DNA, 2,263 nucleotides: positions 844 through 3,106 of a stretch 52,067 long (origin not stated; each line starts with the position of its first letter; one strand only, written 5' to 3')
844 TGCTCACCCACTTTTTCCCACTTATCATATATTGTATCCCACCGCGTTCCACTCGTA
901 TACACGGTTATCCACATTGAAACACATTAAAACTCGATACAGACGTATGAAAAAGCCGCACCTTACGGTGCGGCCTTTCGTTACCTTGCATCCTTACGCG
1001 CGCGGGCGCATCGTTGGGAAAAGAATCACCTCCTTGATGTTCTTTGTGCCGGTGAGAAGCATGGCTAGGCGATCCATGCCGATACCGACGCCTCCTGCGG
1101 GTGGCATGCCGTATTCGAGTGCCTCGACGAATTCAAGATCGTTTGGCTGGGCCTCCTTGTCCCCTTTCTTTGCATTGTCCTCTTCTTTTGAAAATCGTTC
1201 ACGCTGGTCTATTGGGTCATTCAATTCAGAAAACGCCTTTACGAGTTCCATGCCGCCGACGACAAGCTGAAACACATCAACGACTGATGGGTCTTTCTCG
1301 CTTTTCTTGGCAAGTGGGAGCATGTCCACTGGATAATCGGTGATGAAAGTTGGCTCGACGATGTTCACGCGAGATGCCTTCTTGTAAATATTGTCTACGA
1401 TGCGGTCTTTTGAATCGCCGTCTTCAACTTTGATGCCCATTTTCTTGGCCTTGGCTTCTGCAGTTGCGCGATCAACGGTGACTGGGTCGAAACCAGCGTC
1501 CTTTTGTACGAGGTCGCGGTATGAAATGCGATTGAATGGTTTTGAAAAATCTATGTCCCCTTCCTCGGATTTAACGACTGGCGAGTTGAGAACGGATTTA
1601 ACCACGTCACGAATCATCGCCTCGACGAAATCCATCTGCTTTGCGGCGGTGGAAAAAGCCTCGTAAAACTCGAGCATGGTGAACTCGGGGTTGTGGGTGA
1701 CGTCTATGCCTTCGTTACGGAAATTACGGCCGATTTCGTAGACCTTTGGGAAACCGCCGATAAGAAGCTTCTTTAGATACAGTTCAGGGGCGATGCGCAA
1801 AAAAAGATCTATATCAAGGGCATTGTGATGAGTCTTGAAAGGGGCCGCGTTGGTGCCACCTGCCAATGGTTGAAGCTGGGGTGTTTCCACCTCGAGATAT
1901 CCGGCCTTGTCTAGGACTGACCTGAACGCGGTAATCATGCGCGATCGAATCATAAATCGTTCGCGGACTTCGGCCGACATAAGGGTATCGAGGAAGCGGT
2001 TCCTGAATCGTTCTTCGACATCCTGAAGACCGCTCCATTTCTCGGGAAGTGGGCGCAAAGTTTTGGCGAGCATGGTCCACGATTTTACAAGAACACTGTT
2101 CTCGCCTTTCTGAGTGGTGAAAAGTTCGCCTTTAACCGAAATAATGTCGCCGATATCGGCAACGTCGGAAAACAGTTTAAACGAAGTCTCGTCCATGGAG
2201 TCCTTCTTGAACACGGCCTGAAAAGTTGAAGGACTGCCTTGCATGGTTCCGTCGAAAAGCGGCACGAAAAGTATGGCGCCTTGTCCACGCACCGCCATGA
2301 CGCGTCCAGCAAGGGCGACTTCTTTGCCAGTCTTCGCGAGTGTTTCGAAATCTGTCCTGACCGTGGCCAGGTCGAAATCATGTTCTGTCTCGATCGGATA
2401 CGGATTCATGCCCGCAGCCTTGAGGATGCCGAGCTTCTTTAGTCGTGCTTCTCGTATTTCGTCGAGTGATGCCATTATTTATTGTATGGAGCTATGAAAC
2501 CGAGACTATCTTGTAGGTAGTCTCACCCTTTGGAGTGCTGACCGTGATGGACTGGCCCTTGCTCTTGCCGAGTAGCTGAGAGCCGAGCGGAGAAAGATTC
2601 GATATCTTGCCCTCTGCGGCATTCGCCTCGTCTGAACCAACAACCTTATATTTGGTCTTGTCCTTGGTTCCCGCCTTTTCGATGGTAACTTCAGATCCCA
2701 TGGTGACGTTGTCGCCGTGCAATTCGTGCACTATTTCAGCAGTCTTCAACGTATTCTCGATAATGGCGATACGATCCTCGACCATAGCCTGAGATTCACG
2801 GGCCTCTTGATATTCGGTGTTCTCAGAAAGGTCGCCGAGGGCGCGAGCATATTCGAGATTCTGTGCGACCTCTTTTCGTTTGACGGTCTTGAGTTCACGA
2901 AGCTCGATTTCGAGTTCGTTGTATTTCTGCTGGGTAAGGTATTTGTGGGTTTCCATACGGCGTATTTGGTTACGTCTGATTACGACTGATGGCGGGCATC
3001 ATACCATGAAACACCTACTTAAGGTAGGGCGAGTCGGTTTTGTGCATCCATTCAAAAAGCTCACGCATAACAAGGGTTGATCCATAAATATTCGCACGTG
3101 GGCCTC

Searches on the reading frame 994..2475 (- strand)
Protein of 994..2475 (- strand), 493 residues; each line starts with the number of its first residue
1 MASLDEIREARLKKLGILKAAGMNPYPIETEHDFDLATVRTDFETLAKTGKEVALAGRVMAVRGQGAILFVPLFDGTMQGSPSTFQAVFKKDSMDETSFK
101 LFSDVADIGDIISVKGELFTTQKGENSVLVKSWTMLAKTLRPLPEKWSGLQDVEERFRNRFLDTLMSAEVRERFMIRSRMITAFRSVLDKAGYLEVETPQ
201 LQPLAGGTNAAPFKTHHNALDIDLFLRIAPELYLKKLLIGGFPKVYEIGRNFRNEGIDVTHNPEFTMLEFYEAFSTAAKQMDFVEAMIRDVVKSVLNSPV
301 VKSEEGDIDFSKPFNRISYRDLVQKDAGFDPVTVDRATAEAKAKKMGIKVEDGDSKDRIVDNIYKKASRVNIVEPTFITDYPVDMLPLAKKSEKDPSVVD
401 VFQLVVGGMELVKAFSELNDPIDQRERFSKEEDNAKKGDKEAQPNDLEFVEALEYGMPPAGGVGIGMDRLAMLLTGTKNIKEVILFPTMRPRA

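Call 65: search_protein_families(library=ncbifam, proteins=[window:994-2475:-])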
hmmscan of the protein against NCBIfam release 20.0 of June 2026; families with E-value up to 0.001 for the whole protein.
window:994-2475:- (493 aa): 19 families
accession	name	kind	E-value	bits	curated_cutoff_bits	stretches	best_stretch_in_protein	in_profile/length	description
NF001756.1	PRK00484.1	subfamily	1.6e-178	594.3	468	1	6-491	2-487/488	lysine--tRNA ligase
TIGR00499.1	lysS_bact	equivalog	6.5e-158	526.4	427.6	1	5-491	3-494/496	lysine--tRNA ligase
NF002821.0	PRK02983.1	equivalog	2.1e-151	506.2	742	1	6-492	620-1101/1102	bifunctional lysylphosphatidylglycerol synthetase/lysine--tRNA ligase LysX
NF009101.0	PRK12445.1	subfamily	1.7e-124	416.2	1026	1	11-492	22-504/505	lysine--tRNA ligase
TIGR00462.1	genX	equivalog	5.4e-67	226.4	286.9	1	177-486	4-304/304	EF-P lysine aminoacylase EpmA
NF006828.0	PRK09350.1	equivalog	5.5e-57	193.5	264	1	171-488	13-322/325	elongation factor P--(R)-beta-lysine ligase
NF003483.0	PRK05159.1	equivalog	9.6e-48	163.1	353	1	47-489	14-432/438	aspartate--tRNA(Asn) ligase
TIGR00458.1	aspS_nondisc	equivalog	1e-45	156.5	368.4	1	47-492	9-425/428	aspartate--tRNA(Asn) ligase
NF001750.0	PRK00476.1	equivalog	1.7e-39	135.6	443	2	47-324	15-284/590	aspartate--tRNA ligase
TIGR00459.1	aspS_bact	equivalog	4e-39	134.4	373.85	2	47-325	13-280/586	aspartate--tRNA ligase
TIGR00457.1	asnS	equivalog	1.7e-30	106.2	342.6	1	39-489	4-449/455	asparagine--tRNA ligase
NF003037.0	PRK03932.1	equivalog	7.3e-29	101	414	1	47-490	13-446/451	asparagine--tRNA ligase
NF009460.0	PRK12820.1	equivalog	1.4e-25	89.5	1379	2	45-324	30-312/723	bifunctional aspartyl-tRNA synthetase/aspartyl/glutamyl-tRNA amidotransferase subunit C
NF005054.0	PRK06462.1-4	equivalog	6.4e-12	45.2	309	1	163-325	14-188/318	asparagine synthetase A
NF005052.0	PRK06462.1-1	equivalog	1.2e-10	41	368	1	151-488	27-345/353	asparagine synthetase A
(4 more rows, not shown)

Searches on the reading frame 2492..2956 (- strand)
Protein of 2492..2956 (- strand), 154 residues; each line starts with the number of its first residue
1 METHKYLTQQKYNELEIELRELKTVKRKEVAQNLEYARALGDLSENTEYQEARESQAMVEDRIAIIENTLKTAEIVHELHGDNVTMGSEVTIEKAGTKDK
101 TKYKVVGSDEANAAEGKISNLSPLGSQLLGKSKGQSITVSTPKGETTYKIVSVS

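Call 63: find_encoding_contigs(protein=window:2492-2956:-, flank=10000, max_places=3)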
Protein window:2492-2956:- (154 aa): 1 contig read that carries it; 1 place shown.
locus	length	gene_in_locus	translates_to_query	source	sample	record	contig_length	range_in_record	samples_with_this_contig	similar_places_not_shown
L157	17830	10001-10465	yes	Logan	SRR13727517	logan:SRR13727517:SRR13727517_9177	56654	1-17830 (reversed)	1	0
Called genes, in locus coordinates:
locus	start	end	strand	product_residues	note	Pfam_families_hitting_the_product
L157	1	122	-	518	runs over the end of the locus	PF01381:HTH_3, PF12844:HTH_19 (faint), PF13443:HTH_26 (weak), PF13560:HTH_31, PF00275:EPSP_synthase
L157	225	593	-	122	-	-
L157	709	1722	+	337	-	PF06723:MreB_Mbl, PF00022:Actin, PF25216:Volactin (weak), PF00012:HSP70, PF14450:FtsA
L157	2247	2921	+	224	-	PF13177:DNA_pol3_delta2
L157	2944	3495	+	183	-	PF01765:RRF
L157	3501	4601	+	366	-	PF02163:Peptidase_M50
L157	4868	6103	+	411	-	PF00587:tRNA-synt_2b, PF03129:HGTP_anticodon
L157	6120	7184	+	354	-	PF06723:MreB_Mbl, PF23717:DUF7159 (faint), PF00012:HSP70, PF14450:FtsA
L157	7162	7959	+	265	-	PF04085:MreC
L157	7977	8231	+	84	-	-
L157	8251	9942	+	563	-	PF03717:PBP_dimer, PF00905:Transpeptidase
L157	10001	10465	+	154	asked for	PF03449:GreA_GreB_N, PF01272:GreA_GreB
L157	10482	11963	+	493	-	PF01336:tRNA_anti-codon, PF01409:tRNA-synt_2d (faint), PF00152:tRNA-synt_2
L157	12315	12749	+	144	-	PF02381:MraZ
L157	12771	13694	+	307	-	PF01795:Methyltransf_5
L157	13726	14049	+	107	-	-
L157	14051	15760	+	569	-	PF03717:PBP_dimer, PF00905:Transpeptidase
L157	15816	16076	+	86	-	PF02604:PhdYeFM_antitox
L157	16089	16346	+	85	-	PF05016:ParE_toxin (weak)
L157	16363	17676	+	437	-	PF08245:Mur_ligase_M, PF02875:Mur_ligase_C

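Call 65: search_protein_families(library=ncbifam, proteins=[L157:4868-6103:+])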
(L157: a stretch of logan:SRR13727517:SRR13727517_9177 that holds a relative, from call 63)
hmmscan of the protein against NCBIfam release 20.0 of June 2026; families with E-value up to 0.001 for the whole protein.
L157:4868-6103:+ (411 aa): 10 families
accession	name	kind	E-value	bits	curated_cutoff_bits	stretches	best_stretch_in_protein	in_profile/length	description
NF006625.0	PRK09194.1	equivalog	1.1e-135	453.7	558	2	1-239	1-237/559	proline--tRNA ligase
TIGR00409.1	proS_fam_II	equivalog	4.7e-124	415.3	306.7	2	1-236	1-234/568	proline--tRNA ligase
NF008979.1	PRK12325.1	exception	6.3e-116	387.8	550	1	1-409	1-430/437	proline--tRNA ligase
TIGR00408.1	proS_fam_I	equivalog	6e-37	127.6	437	2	254-402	214-364/475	proline--tRNA ligase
TIGR00418.1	thrS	equivalog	3.2e-26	92.4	383.65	1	34-408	188-554/565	threonine--tRNA ligase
NF003211.1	PRK04173.1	equivalog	1.4e-18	67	312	2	318-410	359-449/454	glycine--tRNA ligase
NF003068.0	PRK03991.1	equivalog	8.5e-17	60.7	484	1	115-407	293-580/613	threonine--tRNA ligase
TIGR00389.1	glyS_dimeric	equivalog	6.2e-16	58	243.3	2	317-410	465-556/565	glycine--tRNA ligase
TIGR00442.1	hisS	equivalog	3.2e-09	36.3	286.75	1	36-230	3-193/406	histidine--tRNA ligase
TIGR00414.1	serS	equivalog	0.00017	20.8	301.65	1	67-194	193-319/418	serine--tRNA ligase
